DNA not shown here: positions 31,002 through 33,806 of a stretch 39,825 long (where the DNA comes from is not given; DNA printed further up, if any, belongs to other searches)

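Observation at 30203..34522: Orphan glycyl-radical enzyme + activase + divergent AraC regulator, with no linked pathway genes, in an aerobic-looking myxobacteria-like neighbourhood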

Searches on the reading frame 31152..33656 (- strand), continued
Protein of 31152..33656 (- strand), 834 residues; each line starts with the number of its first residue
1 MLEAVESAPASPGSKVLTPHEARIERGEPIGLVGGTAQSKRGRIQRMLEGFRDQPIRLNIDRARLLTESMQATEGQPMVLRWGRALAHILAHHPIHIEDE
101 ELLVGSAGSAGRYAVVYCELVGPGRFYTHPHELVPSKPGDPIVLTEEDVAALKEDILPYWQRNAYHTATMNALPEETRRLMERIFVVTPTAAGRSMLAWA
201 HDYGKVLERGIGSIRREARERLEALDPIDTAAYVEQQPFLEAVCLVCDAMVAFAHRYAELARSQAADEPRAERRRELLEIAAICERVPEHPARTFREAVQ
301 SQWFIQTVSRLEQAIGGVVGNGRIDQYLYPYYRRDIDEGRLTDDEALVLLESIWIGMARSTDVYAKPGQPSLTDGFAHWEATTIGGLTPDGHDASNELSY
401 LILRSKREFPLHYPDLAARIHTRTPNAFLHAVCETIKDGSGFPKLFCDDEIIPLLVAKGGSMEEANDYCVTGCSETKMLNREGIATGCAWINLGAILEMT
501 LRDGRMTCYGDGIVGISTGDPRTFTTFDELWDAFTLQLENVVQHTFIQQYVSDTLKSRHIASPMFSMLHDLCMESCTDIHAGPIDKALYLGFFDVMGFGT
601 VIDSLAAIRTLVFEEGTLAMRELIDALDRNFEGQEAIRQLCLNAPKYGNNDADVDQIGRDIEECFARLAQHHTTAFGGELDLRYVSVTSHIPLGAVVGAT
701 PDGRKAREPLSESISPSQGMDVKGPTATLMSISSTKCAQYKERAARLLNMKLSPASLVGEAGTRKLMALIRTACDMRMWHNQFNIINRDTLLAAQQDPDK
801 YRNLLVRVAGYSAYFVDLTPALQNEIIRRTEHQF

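Call 51: search_protein_families(library=ncbifam, max_evalue=0.00001, proteins=[L042:610-2325:+, L042:2350-3090:+, L042:3209-4972:+, L042:4982-5818:+, L042:5961-7652:+, L047:3192-4913:-, L047:4928-5314:-, L047:5455-7440:-, L047:892-1722:+, L047:11646-13274:+])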
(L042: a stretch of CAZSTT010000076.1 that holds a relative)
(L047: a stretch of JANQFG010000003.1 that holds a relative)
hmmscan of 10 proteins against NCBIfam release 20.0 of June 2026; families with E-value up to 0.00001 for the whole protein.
L042:610-2325:+ (571 aa): 51 families (the best 25 are shown)
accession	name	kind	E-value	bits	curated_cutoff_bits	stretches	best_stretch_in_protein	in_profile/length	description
NF006052.0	PRK08199.1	subfamily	1.3e-74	251.5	539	1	10-566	8-547/559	thiamine pyrophosphate protein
TIGR00118.1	acolac_lg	equivalog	2.6e-72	244.1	538.35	1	13-557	4-535/557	biosynthetic-type acetolactate synthase large subunit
NF006187.0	PRK08322.1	equivalog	3e-70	237.2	509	1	11-561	3-533/548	acetolactate synthase large subunit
NF006122.0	PRK08266.1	subfamily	1.1e-68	232.1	571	1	12-559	6-527/543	hypothetical protein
NF004919.0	PRK06276.1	equivalog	1.2e-68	231.9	866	1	12-559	3-541/582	acetolactate synthase large subunit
NF006378.0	PRK08617.1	equivalog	2.7e-68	230.7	510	1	10-557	8-539/556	acetolactate synthase AlsS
NF006377.0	PRK08611.1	equivalog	3.3e-66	224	742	1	7-559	1-532/576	pyruvate oxidase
NF004710.0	PRK06048.1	equivalog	1e-65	222.3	976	1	12-557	10-538/561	acetolactate synthase large subunit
NF005860.0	PRK07789.1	equivalog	2.3e-62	211.2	881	1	13-558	37-580/615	acetolactate synthase large subunit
TIGR02418.1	acolac_catab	equivalog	4.9e-62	210.1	551.1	1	14-557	3-530/539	acetolactate synthase AlsS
NF005228.0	PRK06725.1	equivalog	4.3e-57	193.6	991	1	12-559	18-548/571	acetolactate synthase large subunit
NF006016.1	PRK08155.1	equivalog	1.3e-56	192.2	870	1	14-558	7-534/554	acetolactate synthase large subunit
NF004772.0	PRK06112.1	subfamily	1.6e-55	188.5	673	1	50-560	50-563/578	acetolactate synthase catalytic subunit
NF005039.0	PRK06456.1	equivalog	2.7e-55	188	868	1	16-557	8-545/572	acetolactate synthase large subunit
NF006319.0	PRK08527.1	equivalog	5.4e-55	186.9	905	1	12-557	6-539/565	acetolactate synthase large subunit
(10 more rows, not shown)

L042:2350-3090:+ (246 aa): 213 families (the best 25 are shown)
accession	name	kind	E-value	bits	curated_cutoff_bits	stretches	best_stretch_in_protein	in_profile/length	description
NF004198.0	PRK05653.1-3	equivalog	1.4e-54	185.1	296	1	7-245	9-248/248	3-oxoacyl-ACP reductase FabG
NF009466.0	PRK12826.1-2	subfamily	6.2e-54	183.1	222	1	7-245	5-246/248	3-oxoacyl-ACP reductase FabG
TIGR01830.1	3oxo_ACP_reduc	equivalog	8.7e-52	176.2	297.75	1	9-242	2-237/239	3-oxoacyl-[acyl-carrier-protein] reductase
NF005559.1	PRK07231.1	subfamily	3.7e-49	167.5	215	1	7-244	6-248/249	glucose 1-dehydrogenase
NF005067.0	PRK06484.1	equivalog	5.9e-48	163.7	713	1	5-243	9-251/524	short chain dehydrogenase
NF009464.0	PRK12824.1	subfamily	8.5e-47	159.9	269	1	7-245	4-244/245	3-oxoacyl-ACP reductase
NF004200.0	PRK05653.1-5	equivalog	4.5e-46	157.3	273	1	8-243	5-241/242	3-oxoacyl-ACP reductase FabG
NF004818.0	PRK06172.1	equivalog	4.6e-46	157.2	336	1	7-243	9-250/253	SDR family oxidoreductase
NF009468.0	PRK12826.1-4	equivalog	4.3e-45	154.4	318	1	7-245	9-249/256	SDR family oxidoreductase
NF004791.0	PRK06138.1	equivalog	7.6e-45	153.2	312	1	6-244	6-250/252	SDR family oxidoreductase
NF047420.2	EF_P_mod_YmfI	equivalog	3.7e-44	151.2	238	1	8-242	2-234/236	elongation factor P 5-aminopentanone reductase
NF004197.0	PRK05653.1-1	equivalog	1.2e-42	146.3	332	1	5-245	7-248/249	3-oxoacyl-ACP reductase FabG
TIGR01829.1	AcAcCoA_reduct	subfamily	2.6e-42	145.2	302.1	1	7-245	2-242/242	acetoacetyl-CoA reductase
NF005681.0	PRK07478.1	subfamily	2.6e-41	141.7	267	1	6-243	7-249/254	SDR family oxidoreductase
NF047923.1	pyridox_DH_SDR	equivalog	7.1e-41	140.3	325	1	5-243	3-240/243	pyridoxal 4-dehydrogenase, SDR-type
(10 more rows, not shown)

L042:3209-4972:+ (587 aa): 9 families
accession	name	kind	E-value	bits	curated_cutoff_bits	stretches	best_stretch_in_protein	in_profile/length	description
NF043070.1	DppA_dipep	equivalog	2.7e-26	92.2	1005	1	119-475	77-435/535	dipeptide ABC transporter periplasmic-binding protein DppA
NF045467.1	Opp4A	equivalog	1.7e-23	82.7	650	1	231-560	205-544/556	oligopeptide ABC transporter substrate-binding protein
NF011942.0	PRK15413.1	equivalog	3.5e-23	82.1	594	1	157-478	106-411/512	glutathione ABC transporter substrate-binding protein GsiB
NF011689.0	PRK15109.1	equivalog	1.7e-21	76.5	560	1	233-466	212-430/547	ABC transporter substrate-binding protein SapA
TIGR02294.1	nickel_nikA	equivalog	1.9e-19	69.6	393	1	120-463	52-390/501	nickel ABC transporter substrate-binding protein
NF045468.1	Opp5A_nikA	equivalog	2.8e-19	69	600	1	120-414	61-320/488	nickel ABC transporter substrate-binding protein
TIGR04028.1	SBP_KPN_01854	hypoth_equivalog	1.5e-15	56.8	468.5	1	219-415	151-334/509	TIGR04028 family ABC transporter substrate-binding protein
NF011684.0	PRK15104.1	equivalog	1.3e-14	53.8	947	1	231-559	209-526/543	oligopeptide ABC transporter substrate-binding protein OppA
NF047575.1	opine_bind_CntA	exception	7.3e-08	31.4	800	1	119-413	80-361/535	staphylopine-dependent metal ABC transporter substrate-binding lipoprotein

L042:4982-5818:+ (278 aa): 226 families (the best 25 are shown)
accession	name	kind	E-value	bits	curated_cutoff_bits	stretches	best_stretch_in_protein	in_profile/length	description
NF004198.0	PRK05653.1-3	equivalog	6.6e-61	205.9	296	1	4-276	4-248/248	3-oxoacyl-ACP reductase FabG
NF005559.1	PRK07231.1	subfamily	3.6e-60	203.5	215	1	5-275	2-248/249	glucose 1-dehydrogenase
NF009466.0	PRK12826.1-2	subfamily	3.8e-57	193.6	222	1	8-276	4-246/248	3-oxoacyl-ACP reductase FabG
NF009093.0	PRK12429.1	subfamily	3.2e-54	183.9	258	1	4-276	2-258/259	3-hydroxybutyrate dehydrogenase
NF004197.0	PRK05653.1-1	equivalog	1.1e-52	179.1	332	1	3-276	3-248/249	3-oxoacyl-ACP reductase FabG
TIGR01830.1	3oxo_ACP_reduc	equivalog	1.3e-52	178.9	297.75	1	10-273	1-237/239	3-oxoacyl-[acyl-carrier-protein] reductase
NF004791.0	PRK06138.1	equivalog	1.7e-52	178.3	312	1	3-275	1-250/252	SDR family oxidoreductase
NF052558.1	MBtsdlDhBudC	equivalog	1.1e-51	175.8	270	1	6-274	2-241/250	meso-2,3-butanediol dehydrogenase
TIGR03971.1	SDR_subfam_1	subfamily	1.8e-51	175.1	300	1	5-276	1-270/271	mycofactocin-coupled SDR family oxidoreductase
NF005446.0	PRK07035.1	equivalog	1.1e-50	172.3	373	1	3-275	7-254/255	SDR family oxidoreductase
TIGR01963.1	PHB_DH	subfamily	1.1e-50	172.3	307.05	1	8-276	2-254/255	3-hydroxybutyrate dehydrogenase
NF006366.0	PRK08589.1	equivalog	1.3e-50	172.2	386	1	4-275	3-253/272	SDR family oxidoreductase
NF006080.0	PRK08226.1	equivalog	2e-50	171.7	356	1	4-274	3-253/263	SDR family oxidoreductase UcpA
NF005067.0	PRK06484.1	equivalog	9.4e-48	163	713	1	5-274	7-251/524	short chain dehydrogenase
NF005007.0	PRK06398.1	equivalog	3e-47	161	341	1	1-275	1-246/259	aldose dehydrogenase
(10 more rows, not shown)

L042:5961-7652:+ (563 aa): 51 families (the best 25 are shown)
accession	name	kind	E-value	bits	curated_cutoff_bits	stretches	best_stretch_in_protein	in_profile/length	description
NF004516.0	PRK05858.1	equivalog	1.5e-129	433.1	587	1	4-554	11-545/548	acetolactate synthase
TIGR00118.1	acolac_lg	equivalog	2.1e-95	320.3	538.35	1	5-546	2-537/557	biosynthetic-type acetolactate synthase large subunit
NF058623.1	HdaclCoAlyACT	equivalog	2.6e-94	316.9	600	1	8-551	14-547/575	2-hydroxyacyl-CoA lyase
NF006721.0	PRK09259.1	equivalog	3.6e-92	309.8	557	1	4-548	15-554/574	oxalyl-CoA decarboxylase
NF006187.0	PRK08322.1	equivalog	6e-92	308.8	509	1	6-545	4-529/548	acetolactate synthase large subunit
NF006052.0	PRK08199.1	subfamily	4.1e-91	306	539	1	4-552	8-545/559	thiamine pyrophosphate protein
NF004919.0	PRK06276.1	equivalog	4.3e-91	306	866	1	5-549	2-543/582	acetolactate synthase large subunit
TIGR03254.1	oxalate_oxc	equivalog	2.6e-87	293.8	739.4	1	4-548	3-541/554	oxalyl-CoA decarboxylase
NF004710.0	PRK06048.1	equivalog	5e-87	292.6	976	1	4-545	8-538/561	acetolactate synthase large subunit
NF006319.0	PRK08527.1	equivalog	9.8e-82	275.2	905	1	3-545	3-539/565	acetolactate synthase large subunit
NF006378.0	PRK08617.1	equivalog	9.1e-81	271.9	510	1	5-545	9-539/556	acetolactate synthase AlsS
NF006122.0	PRK08266.1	subfamily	3e-79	267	571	1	3-544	3-524/543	hypothetical protein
NF006524.0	PRK08978.1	equivalog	1.3e-78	264.7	738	1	5-546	2-526/548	acetolactate synthase 2 catalytic subunit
NF005860.0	PRK07789.1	equivalog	2.6e-78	263.9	881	1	3-533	33-566/615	acetolactate synthase large subunit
NF006016.1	PRK08155.1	equivalog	1.2e-77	261.6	870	1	4-545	3-533/554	acetolactate synthase large subunit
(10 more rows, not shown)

L047:3192-4913:- (573 aa): 51 families (the best 25 are shown)
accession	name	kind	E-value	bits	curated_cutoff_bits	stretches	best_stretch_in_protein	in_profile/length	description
NF005713.0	PRK07525.1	subfamily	1.8e-252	839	620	1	2-571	4-589/592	sulfoacetaldehyde acetyltransferase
TIGR03457.1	sulphoacet_xsc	equivalog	4.9e-232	771.4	676.4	1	3-567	1-579/579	sulfoacetaldehyde acetyltransferase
NF004919.0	PRK06276.1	equivalog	5.2e-109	365.2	866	1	4-545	1-542/582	acetolactate synthase large subunit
TIGR00118.1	acolac_lg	equivalog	1.8e-108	363.4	538.35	1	4-548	1-541/557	biosynthetic-type acetolactate synthase large subunit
NF004710.0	PRK06048.1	equivalog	2.6e-104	349.7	976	1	2-548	6-544/561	acetolactate synthase large subunit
NF006122.0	PRK08266.1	subfamily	1e-95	321.3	571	1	1-542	1-525/543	hypothetical protein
NF006052.0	PRK08199.1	subfamily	1.1e-94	317.8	539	1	4-544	8-540/559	thiamine pyrophosphate protein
NF005039.0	PRK06456.1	equivalog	2.1e-92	310.5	868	1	7-543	5-546/572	acetolactate synthase large subunit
NF006524.0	PRK08978.1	equivalog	3.2e-91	306.3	738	1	6-547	3-530/548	acetolactate synthase 2 catalytic subunit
NF005860.0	PRK07789.1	equivalog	5.6e-91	305.7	881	1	2-547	32-584/615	acetolactate synthase large subunit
NF006319.0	PRK08527.1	equivalog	2.5e-86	290.3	905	1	1-549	1-546/565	acetolactate synthase large subunit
NF005058.0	PRK06466.1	equivalog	5e-83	279.5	951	1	3-548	3-554/574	acetolactate synthase 3 large subunit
NF005824.0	PRK07710.1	equivalog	5.3e-82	275.9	976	1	3-547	16-554/573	acetolactate synthase large subunit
NF005712.0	PRK07524.1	subfamily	2e-80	270.8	500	1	4-539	3-527/536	5-guanidino-2-oxopentanoate decarboxylase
NF006187.0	PRK08322.1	equivalog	9.1e-79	265.3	509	1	4-545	2-532/548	acetolactate synthase large subunit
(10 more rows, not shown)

L047:4928-5314:- (128 aa): 10 families
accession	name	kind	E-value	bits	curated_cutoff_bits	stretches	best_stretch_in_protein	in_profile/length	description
TIGR00068.2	glyox_I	equivalog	2.7e-15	56.5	120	1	69-126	84-140/143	lactoylglutathione lyase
NF050075.1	SMU1112c_YaeR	equivalog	2.2e-14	53.7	140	1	7-123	4-123/125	SMU1112c/YaeR family gloxylase I-like metalloprotein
NF008551.0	PRK11478.1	equivalog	4.6e-12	46.5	148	1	6-124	6-127/129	VOC family protein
TIGR03081.1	metmalonyl_epim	equivalog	3.4e-10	40.6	114.95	1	8-97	3-98/129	methylmalonyl-CoA epimerase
NF050074.1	glyox_I_GloA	exception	8.3e-09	35.7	165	1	8-125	3-121/121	lactoylglutathione lyase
NF007629.0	PRK10291.1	equivalog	9.2e-08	32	246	1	6-125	2-125/135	lactoylglutathione lyase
NF000125.1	498180014_fosA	hypoth_equivalog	2.6e-07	30.9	250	1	6-124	5-117/129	Fos family putative thiol transferase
NF000496.2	Fos_GSH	equivalog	3.4e-07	30.4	180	1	7-119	5-110/136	fosfomycin resistance glutathione transferase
NF000339.2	fos-Crono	exception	1.8e-06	28.2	275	1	8-120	5-107/134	FosA family fosfomycin resistance glutathione transferase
NF000221.4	FosA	exception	2.2e-06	27.7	250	1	7-118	5-109/137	FosA family fosfomycin resistance glutathione transferase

L047:5455-7440:- (661 aa): 51 families (the best 25 are shown)
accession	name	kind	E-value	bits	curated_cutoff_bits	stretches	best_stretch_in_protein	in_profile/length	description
NF004516.0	PRK05858.1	equivalog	3.1e-124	415.5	587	1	98-651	8-545/548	acetolactate synthase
NF058623.1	HdaclCoAlyACT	equivalog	4.5e-97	326.1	600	1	104-649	13-548/575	2-hydroxyacyl-CoA lyase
TIGR00118.1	acolac_lg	equivalog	2.6e-93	313.4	538.35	1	102-646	2-540/557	biosynthetic-type acetolactate synthase large subunit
NF006721.0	PRK09259.1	equivalog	8.4e-92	308.6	557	1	96-646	10-555/574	oxalyl-CoA decarboxylase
NF006187.0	PRK08322.1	equivalog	1.2e-91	307.9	509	1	103-642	4-529/548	acetolactate synthase large subunit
NF004919.0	PRK06276.1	equivalog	4.5e-90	302.6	866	1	102-646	2-543/582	acetolactate synthase large subunit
NF006052.0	PRK08199.1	subfamily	9e-90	301.6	539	1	96-649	3-545/559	thiamine pyrophosphate protein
NF004710.0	PRK06048.1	equivalog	3e-85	286.8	976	1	97-643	4-539/561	acetolactate synthase large subunit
TIGR03254.1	oxalate_oxc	equivalog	8.3e-85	285.5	739.4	1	100-646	2-542/554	oxalyl-CoA decarboxylase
NF006319.0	PRK08527.1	equivalog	1.7e-83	281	905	1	98-642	1-539/565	acetolactate synthase large subunit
NF006378.0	PRK08617.1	equivalog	2.1e-80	270.7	510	1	98-642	5-539/556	acetolactate synthase AlsS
NF004772.0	PRK06112.1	subfamily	2.9e-77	260.3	673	1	94-648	7-566/578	acetolactate synthase catalytic subunit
NF006524.0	PRK08978.1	equivalog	6.3e-77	259.1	738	1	102-643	2-526/548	acetolactate synthase 2 catalytic subunit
NF005860.0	PRK07789.1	equivalog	2e-76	257.6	881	1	91-630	24-566/615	acetolactate synthase large subunit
NF006122.0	PRK08266.1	subfamily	3.1e-76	257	571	1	99-641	2-524/543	hypothetical protein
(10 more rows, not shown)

L047:892-1722:+ (276 aa): 229 families (the best 25 are shown)
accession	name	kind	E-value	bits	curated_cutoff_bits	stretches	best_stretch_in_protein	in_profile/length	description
NF009093.0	PRK12429.1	subfamily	1.1e-74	251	258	1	20-273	2-256/259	3-hydroxybutyrate dehydrogenase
TIGR01963.1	PHB_DH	subfamily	5.3e-73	245.4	307.05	1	24-273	2-252/255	3-hydroxybutyrate dehydrogenase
NF005559.1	PRK07231.1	subfamily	1.5e-69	234.2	215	1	21-274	2-248/249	glucose 1-dehydrogenase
NF004198.0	PRK05653.1-3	equivalog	1.2e-67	228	296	1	20-273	4-246/248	3-oxoacyl-ACP reductase FabG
TIGR02415.1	23BDH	subfamily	3.7e-65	219.9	304.35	1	24-275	1-253/254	acetoin reductase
NF004791.0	PRK06138.1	equivalog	4.5e-65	219.4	312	1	20-274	2-250/252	SDR family oxidoreductase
NF004818.0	PRK06172.1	equivalog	2.5e-64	217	336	1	18-274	2-251/253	SDR family oxidoreductase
NF005472.0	PRK07067.1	equivalog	6.5e-63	212.7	338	1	19-272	2-253/257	L-iditol 2-dehydrogenase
TIGR01830.1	3oxo_ACP_reduc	equivalog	2.3e-62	210.8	297.75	1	26-273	1-238/239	3-oxoacyl-[acyl-carrier-protein] reductase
NF009466.0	PRK12826.1-2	subfamily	1.9e-61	207.7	222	1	24-273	4-244/248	3-oxoacyl-ACP reductase FabG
NF052558.1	MBtsdlDhBudC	equivalog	1.9e-58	197.9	270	1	22-273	2-241/250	meso-2,3-butanediol dehydrogenase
TIGR03971.1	SDR_subfam_1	subfamily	2.1e-58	197.8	300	1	22-274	2-269/271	mycofactocin-coupled SDR family oxidoreductase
NF005309.0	PRK06841.1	subfamily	2.4e-58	197.6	286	1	20-272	12-251/255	GolD/DthD family dehydrogenase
NF009931.0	PRK13394.1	subfamily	5.5e-58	196.5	340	1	20-273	4-259/262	3-hydroxybutyrate dehydrogenase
NF006080.0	PRK08226.1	equivalog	1.5e-57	195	356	1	20-272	3-252/263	SDR family oxidoreductase UcpA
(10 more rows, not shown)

L047:11646-13274:+ (542 aa): 104 families (the best 25 are shown)
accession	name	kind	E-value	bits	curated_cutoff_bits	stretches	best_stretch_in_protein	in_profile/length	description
NF004837.0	PRK06187.1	subfamily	3.4e-135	451.3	476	1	34-538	8-522/531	long-chain-fatty-acid--CoA ligase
NF006182.0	PRK08316.1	subfamily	9.2e-126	420.4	663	1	34-537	11-516/523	fatty acyl-CoA synthetase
NF005676.0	PRK07470.1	equivalog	1.3e-101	340.8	774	1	32-537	18-528/544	acyl-CoA synthetase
NF005307.0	PRK06839.1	equivalog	2.1e-100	336.7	748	1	36-536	4-491/496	o-succinylbenzoate--CoA ligase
NF005801.1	PRK07656.1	equivalog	4.2e-99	332.5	657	1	35-535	2-500/500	FadD3 family acyl-CoA ligase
NF005857.1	PRK07786.1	exception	1.1e-95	321.1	733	1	38-536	13-510/513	fatty-acid--CoA ligase FadD5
NF009233.0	PRK12583.1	subfamily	3.8e-94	316.1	832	2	185-537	195-549/558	fatty acid CoA ligase family protein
NF004797.0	PRK06145.1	equivalog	1e-92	311.1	850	1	34-540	2-497/499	acyl-CoA synthetase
NF002966.0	PRK03640.1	equivalog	1.8e-92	310.5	556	1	37-537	5-479/483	o-succinylbenzoate--CoA ligase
NF052269.1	Staph_lig_FadD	equivalog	4.8e-91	305.6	650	1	49-535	15-490/499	long-chain-fatty-acid--CoA ligase FadD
NF004808.0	PRK06155.1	equivalog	3.5e-89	299.5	722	1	35-538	22-522/542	ATP-dependent acyl-CoA ligase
NF005947.1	PRK08008.1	equivalog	1.6e-88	297.6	651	1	43-534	16-517/518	crotonobetaine/carnitine-CoA ligase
NF005863.0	PRK07798.1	subfamily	9.3e-88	295.1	543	1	35-533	5-525/540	acyl-CoA synthetase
NF006181.0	PRK08314.1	subfamily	4.8e-87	292.5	705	2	167-540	181-556/563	long-chain-fatty-acid--CoA ligase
NF004114.0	PRK05605.1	equivalog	4.9e-86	289.3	766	2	173-537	199-568/575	long-chain-fatty-acid--CoA ligase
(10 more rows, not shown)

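Call 52: find_encoding_contigs(protein=P0119, flank=9000, max_places=2)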
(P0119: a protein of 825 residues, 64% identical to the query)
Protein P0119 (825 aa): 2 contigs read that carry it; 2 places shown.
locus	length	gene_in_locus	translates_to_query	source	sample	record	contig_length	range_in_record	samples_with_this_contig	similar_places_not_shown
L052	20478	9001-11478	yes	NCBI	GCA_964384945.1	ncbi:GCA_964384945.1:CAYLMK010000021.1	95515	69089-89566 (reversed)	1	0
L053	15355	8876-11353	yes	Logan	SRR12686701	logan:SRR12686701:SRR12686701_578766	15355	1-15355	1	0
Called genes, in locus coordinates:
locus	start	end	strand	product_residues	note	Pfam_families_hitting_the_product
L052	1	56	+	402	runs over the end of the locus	PF00589:Phage_integrase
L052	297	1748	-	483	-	PF00884:Sulfatase, PF01663:Phosphodiest (weak), PF16347:SGSH_C, PF14707:Sulfatase_C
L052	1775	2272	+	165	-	-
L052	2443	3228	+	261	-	PF00106:adh_short, PF23441:SDR, PF08659:KR, PF13561:adh_short_C2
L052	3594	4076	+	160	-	PF00027:cNMP_binding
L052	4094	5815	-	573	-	PF02776:TPP_enzyme_N, PF00205:TPP_enzyme_M, PF02775:TPP_enzyme_C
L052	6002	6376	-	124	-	PF00903:Glyoxalase, PF13669:Glyoxalase_4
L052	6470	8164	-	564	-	PF02776:TPP_enzyme_N, PF00205:TPP_enzyme_M, PF02775:TPP_enzyme_C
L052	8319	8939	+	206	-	PF00440:TetR_N, PF17932:TetR_C_24 (weak)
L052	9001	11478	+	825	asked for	PF02901:PFL-like, PF01228:Gly_radical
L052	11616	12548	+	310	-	PF13353:Fer4_12, PF13237:Fer4_10 (faint), PF12838:Fer4_7 (weak), PF13187:Fer4_9 (weak), PF14697:Fer4_21 (weak), PF00037:Fer4 (weak), PF12837:Fer4_6 (weak), PF04055:Radical_SAM, +1 more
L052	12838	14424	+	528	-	PF00501:AMP-binding, PF13193:AMP-binding_C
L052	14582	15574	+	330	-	PF03279:Lip_A_acyltrans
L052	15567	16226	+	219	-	PF00132:Hexapep (faint)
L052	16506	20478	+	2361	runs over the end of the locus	PF00109:ketoacyl-synt, PF02801:Ketoacyl-synt_C, PF16197:KAsynt_C_assoc, PF00698:Acyl_transf_1, PF00550:PP-binding (weak), PF08659:KR, PF00106:adh_short (weak), PF21089:PKS_DH_N, +1 more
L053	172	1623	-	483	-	PF00884:Sulfatase, PF01663:Phosphodiest (weak), PF16347:SGSH_C, PF14707:Sulfatase_C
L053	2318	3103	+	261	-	PF00106:adh_short, PF23441:SDR, PF08659:KR, PF13561:adh_short_C2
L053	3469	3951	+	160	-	PF00027:cNMP_binding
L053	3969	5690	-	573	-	PF02776:TPP_enzyme_N, PF00205:TPP_enzyme_M, PF02775:TPP_enzyme_C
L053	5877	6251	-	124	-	PF00903:Glyoxalase, PF13669:Glyoxalase_4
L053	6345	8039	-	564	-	PF02776:TPP_enzyme_N, PF00205:TPP_enzyme_M, PF02775:TPP_enzyme_C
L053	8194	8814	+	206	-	PF00440:TetR_N, PF17932:TetR_C_24 (weak)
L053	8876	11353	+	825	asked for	PF02901:PFL-like, PF01228:Gly_radical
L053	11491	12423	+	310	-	PF13353:Fer4_12, PF13237:Fer4_10 (faint), PF12838:Fer4_7 (weak), PF13187:Fer4_9 (weak), PF14697:Fer4_21 (weak), PF00037:Fer4 (weak), PF12837:Fer4_6 (weak), PF04055:Radical_SAM, +1 more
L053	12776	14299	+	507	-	PF00501:AMP-binding, PF13193:AMP-binding_C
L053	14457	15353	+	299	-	?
